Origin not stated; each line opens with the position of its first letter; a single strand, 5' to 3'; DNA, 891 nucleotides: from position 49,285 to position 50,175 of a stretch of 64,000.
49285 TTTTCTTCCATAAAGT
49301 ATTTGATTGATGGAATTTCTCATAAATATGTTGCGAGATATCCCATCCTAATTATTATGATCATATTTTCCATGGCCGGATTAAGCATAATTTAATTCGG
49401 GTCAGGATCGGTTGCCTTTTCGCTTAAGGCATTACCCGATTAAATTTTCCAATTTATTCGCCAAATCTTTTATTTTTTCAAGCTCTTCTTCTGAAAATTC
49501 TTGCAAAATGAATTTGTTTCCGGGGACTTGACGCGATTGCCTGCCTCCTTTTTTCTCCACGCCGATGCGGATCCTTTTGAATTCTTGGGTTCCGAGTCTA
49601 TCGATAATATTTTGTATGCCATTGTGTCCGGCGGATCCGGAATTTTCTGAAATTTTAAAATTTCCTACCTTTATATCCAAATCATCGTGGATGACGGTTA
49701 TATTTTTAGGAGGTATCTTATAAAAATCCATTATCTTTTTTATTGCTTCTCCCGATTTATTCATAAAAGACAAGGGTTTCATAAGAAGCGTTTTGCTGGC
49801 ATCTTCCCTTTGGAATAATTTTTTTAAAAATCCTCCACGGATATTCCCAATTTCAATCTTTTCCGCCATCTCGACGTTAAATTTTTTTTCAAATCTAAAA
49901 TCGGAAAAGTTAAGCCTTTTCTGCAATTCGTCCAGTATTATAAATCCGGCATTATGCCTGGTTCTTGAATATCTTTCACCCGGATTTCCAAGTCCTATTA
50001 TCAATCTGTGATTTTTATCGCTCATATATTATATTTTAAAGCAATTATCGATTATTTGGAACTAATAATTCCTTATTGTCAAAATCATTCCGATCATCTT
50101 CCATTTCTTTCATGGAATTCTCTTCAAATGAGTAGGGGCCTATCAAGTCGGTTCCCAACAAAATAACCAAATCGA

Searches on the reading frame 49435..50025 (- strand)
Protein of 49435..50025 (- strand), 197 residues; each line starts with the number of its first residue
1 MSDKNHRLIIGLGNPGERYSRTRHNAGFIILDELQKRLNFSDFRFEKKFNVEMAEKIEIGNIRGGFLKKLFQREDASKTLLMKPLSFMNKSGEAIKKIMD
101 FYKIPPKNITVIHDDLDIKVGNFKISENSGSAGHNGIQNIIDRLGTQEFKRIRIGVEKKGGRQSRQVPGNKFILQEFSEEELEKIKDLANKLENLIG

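Call 73: search_protein_families(library=pfam, proteins=[window:49435-50025:-], max_evalue=0.0001)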
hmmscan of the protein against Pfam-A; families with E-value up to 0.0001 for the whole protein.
window:49435-50025:- (197 aa): 1 family
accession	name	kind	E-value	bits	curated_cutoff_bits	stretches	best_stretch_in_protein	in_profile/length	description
PF01195.25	Pept_tRNA_hydro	-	1.2e-53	182.1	27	1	8-194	1-165/183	Peptidyl-tRNA hydrolase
